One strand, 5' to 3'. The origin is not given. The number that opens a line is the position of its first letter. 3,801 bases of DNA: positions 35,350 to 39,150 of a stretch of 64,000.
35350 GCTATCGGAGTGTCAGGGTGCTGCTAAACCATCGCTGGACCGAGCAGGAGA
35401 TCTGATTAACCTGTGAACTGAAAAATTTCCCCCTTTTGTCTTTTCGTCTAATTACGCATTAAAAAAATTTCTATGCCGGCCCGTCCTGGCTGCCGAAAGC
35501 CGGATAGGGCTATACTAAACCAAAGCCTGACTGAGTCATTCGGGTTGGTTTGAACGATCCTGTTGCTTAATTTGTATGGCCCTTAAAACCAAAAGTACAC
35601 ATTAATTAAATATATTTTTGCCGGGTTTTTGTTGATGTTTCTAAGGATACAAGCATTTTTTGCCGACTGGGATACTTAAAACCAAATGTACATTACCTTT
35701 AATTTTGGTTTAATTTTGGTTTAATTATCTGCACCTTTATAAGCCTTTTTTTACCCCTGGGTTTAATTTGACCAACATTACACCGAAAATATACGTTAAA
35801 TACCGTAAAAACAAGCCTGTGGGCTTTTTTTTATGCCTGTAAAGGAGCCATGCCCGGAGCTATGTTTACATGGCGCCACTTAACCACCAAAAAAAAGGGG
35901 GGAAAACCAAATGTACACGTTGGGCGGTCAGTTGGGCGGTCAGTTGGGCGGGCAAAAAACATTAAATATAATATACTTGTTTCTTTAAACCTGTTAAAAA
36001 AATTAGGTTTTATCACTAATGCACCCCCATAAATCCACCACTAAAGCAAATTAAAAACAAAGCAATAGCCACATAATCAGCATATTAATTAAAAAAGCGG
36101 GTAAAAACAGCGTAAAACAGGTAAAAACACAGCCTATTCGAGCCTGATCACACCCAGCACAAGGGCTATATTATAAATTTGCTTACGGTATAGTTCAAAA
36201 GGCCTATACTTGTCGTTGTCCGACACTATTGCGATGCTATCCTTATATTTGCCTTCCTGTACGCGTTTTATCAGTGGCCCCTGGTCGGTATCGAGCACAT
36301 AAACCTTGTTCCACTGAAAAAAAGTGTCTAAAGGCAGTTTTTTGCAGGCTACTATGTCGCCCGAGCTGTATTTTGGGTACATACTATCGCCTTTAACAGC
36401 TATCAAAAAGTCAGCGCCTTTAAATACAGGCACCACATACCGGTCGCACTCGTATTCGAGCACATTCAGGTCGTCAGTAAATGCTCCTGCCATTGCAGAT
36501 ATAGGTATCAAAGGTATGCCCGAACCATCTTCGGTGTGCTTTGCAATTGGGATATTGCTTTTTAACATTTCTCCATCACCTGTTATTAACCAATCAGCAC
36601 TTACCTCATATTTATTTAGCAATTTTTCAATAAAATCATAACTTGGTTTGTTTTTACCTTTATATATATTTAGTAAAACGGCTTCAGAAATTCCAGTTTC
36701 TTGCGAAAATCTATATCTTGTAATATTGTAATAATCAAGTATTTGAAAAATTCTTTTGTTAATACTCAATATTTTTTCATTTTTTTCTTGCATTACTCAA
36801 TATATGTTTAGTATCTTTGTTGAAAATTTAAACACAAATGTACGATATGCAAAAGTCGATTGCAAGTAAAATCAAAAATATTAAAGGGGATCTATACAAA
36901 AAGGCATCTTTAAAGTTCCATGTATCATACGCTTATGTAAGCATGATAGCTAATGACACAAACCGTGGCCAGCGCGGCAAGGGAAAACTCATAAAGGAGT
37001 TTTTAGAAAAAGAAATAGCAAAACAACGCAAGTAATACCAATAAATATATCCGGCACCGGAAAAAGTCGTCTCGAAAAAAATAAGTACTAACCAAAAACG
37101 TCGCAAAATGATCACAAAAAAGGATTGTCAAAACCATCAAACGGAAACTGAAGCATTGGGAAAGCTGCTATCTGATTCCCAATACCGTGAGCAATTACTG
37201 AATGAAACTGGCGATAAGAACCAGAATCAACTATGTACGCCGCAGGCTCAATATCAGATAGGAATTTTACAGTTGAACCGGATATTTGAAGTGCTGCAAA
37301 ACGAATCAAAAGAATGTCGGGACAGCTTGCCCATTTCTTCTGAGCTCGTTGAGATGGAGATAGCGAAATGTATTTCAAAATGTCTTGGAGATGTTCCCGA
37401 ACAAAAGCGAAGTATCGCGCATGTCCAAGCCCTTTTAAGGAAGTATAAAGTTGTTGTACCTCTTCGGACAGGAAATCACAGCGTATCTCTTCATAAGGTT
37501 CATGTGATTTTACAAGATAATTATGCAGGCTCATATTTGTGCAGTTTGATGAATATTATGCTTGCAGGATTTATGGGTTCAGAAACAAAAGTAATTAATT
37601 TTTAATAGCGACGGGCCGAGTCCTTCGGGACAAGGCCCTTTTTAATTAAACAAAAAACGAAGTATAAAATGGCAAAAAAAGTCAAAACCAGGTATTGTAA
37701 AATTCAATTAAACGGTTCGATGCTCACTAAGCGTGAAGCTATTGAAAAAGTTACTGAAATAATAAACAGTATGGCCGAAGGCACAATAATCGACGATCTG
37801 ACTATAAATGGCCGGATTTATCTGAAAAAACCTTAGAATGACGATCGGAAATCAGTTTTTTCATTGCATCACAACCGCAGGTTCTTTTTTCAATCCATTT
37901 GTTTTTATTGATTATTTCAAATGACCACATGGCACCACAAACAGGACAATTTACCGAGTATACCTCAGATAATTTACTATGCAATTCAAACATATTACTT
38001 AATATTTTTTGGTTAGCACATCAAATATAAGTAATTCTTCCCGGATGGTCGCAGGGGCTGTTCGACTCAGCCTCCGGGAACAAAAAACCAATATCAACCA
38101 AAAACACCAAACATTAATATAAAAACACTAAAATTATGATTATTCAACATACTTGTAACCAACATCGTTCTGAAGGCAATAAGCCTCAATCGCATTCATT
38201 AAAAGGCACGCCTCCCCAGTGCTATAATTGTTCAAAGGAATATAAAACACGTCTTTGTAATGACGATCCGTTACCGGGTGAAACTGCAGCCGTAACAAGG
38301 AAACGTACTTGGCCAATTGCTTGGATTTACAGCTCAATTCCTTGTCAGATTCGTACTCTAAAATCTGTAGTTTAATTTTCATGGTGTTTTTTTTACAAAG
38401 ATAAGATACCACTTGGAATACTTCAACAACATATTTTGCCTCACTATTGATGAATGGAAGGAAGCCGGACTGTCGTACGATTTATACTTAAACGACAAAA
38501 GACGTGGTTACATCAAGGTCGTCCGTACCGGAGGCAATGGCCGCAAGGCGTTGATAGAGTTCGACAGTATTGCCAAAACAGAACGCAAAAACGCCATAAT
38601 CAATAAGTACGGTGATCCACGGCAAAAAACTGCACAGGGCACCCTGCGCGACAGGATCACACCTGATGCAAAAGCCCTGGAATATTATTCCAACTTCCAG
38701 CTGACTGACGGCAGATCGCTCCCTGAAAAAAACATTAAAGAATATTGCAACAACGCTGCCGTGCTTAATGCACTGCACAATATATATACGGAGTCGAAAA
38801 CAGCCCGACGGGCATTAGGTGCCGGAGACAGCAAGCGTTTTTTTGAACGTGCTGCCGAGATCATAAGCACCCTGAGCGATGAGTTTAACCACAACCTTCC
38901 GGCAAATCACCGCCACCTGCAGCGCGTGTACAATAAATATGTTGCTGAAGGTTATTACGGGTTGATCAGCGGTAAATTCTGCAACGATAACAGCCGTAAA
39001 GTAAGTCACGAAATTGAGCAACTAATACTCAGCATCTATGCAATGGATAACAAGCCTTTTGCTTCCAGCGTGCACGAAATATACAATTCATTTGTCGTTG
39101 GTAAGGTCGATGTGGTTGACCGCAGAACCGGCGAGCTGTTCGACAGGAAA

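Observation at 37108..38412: Three minus-strand small genes, each with its own TAnnTTTG box, sit antisense between the ner-like gene and the transposase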

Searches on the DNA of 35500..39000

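Call 17: search_rna_families(source=window, start=35500, end=39000, threshold=evalue, max_evalue=10, show_alignments=3)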
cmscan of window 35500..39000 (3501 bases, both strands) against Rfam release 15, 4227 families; matches with E-value up to 10: 3.
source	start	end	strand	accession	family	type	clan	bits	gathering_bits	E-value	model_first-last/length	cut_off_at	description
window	37590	37690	+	RF02194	HPnc0260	Gene; antisense;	-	27.3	59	8.1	1-156/156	no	Bacterial antisense RNA HPnc0260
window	38533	38574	-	RF00498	EAV_LTH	Cis-reg; leader;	-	24.9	70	0.0062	1-45/45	no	Equine arteritis virus leader TRS hairpin (LTH)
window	38353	38455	-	RF02446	SpR18_sRNA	Gene; sRNA;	-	22.8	60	7.1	1-132/132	no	Streptococcus sRNA SpR18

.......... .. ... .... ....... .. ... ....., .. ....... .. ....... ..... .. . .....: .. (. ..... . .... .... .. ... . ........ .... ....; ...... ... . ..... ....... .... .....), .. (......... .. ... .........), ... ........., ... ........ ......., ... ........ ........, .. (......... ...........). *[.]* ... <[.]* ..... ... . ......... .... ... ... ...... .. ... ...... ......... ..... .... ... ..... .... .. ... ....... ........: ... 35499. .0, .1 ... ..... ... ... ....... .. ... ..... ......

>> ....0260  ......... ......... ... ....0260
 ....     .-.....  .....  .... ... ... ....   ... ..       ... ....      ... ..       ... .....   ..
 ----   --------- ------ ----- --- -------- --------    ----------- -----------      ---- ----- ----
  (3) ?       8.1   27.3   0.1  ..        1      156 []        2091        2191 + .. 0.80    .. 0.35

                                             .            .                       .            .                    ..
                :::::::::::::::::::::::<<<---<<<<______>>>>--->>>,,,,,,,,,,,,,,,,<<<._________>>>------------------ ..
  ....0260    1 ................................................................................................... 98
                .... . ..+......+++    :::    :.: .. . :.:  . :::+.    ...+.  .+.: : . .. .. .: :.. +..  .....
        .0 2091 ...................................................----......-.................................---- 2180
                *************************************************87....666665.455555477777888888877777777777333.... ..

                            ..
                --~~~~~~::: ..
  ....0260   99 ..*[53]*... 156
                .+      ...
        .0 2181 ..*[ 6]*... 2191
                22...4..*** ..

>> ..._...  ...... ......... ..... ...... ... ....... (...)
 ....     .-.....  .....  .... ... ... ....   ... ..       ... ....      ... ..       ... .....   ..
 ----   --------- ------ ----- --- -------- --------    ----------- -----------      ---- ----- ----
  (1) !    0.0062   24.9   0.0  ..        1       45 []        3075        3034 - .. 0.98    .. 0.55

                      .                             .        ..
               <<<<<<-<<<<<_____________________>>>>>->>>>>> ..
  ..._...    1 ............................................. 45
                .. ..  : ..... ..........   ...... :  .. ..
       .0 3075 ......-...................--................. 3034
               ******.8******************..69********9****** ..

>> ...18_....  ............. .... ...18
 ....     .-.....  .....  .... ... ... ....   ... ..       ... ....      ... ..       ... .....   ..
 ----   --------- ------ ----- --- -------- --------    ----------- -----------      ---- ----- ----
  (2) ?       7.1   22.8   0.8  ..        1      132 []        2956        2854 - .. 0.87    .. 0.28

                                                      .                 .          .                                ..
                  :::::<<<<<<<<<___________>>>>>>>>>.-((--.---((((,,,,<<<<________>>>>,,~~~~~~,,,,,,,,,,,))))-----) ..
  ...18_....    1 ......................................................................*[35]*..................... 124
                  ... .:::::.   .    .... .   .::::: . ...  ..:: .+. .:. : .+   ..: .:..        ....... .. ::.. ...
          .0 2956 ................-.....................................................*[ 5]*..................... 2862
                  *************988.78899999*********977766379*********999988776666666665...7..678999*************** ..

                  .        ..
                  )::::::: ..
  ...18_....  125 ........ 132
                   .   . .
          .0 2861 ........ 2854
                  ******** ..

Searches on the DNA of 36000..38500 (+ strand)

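Call 8: search_dna_similar(query=window:36000-38500:+, collection=phages, mode=distant)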
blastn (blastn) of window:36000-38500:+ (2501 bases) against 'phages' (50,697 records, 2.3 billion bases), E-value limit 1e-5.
No match.

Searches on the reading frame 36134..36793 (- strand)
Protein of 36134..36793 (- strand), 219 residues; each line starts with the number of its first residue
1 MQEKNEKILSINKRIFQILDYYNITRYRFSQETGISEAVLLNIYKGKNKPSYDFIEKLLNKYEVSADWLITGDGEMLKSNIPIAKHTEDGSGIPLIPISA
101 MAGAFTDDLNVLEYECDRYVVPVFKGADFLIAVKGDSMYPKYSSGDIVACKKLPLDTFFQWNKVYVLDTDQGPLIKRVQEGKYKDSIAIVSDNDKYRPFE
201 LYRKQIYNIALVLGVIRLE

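Call 3: search_protein_families(library=pfam, proteins=[window:36134-36793:-], max_evalue=1)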
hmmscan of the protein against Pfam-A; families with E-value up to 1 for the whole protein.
window:36134-36793:- (219 aa): 7 families
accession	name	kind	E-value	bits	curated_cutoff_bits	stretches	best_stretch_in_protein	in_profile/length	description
PF00717.28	Peptidase_S24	-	2.4e-13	50.2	23.3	1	117-206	25-109/116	Peptidase S24-like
PF12844.13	HTH_19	-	1.3e-07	31.9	30.2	1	13-75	2-64/64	Helix-turn-helix domain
PF01381.28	HTH_3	-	3.2e-05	24.3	23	1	23-69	9-55/55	Helix-turn-helix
PF13443.12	HTH_26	-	0.0011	19.6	22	1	17-58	4-46/63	Cro/C1-type HTH DNA-binding domain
PF07022.19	Phage_CI_repr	-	0.022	15.5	22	1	22-76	10-64/65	Bacteriophage CI repressor helix-turn-helix domain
PF01238.27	PMI_typeI_C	-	0.042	14.4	21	0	117-136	22-40/48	Phosphomannose isomerase type I C-terminal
PF13560.12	HTH_31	-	0.22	12.3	27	1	28-67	19-59/64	Helix-turn-helix domain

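Call 4: search_protein_families(library=phrogs, proteins=[window:36134-36793:-], max_evalue=1)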
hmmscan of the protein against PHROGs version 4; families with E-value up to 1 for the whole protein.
window:36134-36793:- (219 aa): 17 families
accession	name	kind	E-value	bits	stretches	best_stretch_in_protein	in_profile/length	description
phrog_4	-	transcription regulation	9.1e-33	114.8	1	6-217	132-337/400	transcriptional repressor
phrog_6201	-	transcription regulation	3.5e-13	50.5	1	127-215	27-110/121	CI-like repressor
phrog_2967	-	transcription regulation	1.5e-10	42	1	3-80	3-83/225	transcriptional regulator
phrog_8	-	transcription regulation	8.2e-10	39.6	1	9-92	160-235/346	transcriptional regulator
phrog_9710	-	unknown function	2.2e-09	38.3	1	5-83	4-89/95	-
phrog_147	-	transcription regulation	2.5e-06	28.8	1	10-73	4-70/100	transcriptional regulator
phrog_3037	-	transcription regulation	6.3e-06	27.1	1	31-81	36-86/189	transcriptional repressor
phrog_2328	-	transcription regulation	2e-05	25.4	1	9-76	14-81/128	transcriptional repressor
phrog_18104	-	transcription regulation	0.00062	20.6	1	32-61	22-51/57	transcriptional regulator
phrog_2439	-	transcription regulation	0.0034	17.3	1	13-76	10-73/367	transcriptional regulator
phrog_8038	-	unknown function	0.006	17.4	1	18-53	13-46/66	-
phrog_296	-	integration and excision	0.012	15.2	1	2-62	219-279/626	DNA transposition protein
phrog_3557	-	transcription regulation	0.03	15.5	1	25-80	27-82/142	transcriptional regulator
phrog_4779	-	transcription regulation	0.035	15.6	1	13-65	5-59/98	transcriptional regulator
phrog_11423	-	unknown function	0.062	14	1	4-77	3-76/176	-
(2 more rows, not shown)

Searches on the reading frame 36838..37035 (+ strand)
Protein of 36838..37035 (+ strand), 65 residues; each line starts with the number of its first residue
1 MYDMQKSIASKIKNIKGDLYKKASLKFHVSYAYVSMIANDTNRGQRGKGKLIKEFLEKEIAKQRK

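Call 3: search_protein_families(library=pfam, proteins=[window:36838-37035:+], max_evalue=1)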
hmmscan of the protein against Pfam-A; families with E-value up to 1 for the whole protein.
window:36838-37035:+ (65 aa): 0 families

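Call 4: search_protein_families(library=phrogs, proteins=[window:36838-37035:+], max_evalue=1)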
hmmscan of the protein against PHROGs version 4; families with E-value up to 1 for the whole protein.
window:36838-37035:+ (65 aa): 1 family
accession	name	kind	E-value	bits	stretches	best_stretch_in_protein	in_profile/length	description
phrog_20684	-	unknown function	0.017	15.8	1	5-32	35-62/160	-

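Call 93: search_protein_families(library=ncbifam, proteins=[window:36838-37032:+], max_evalue=0.1)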
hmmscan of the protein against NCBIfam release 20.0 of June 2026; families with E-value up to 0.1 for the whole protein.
window:36838-37032:+ (65 aa): 0 families
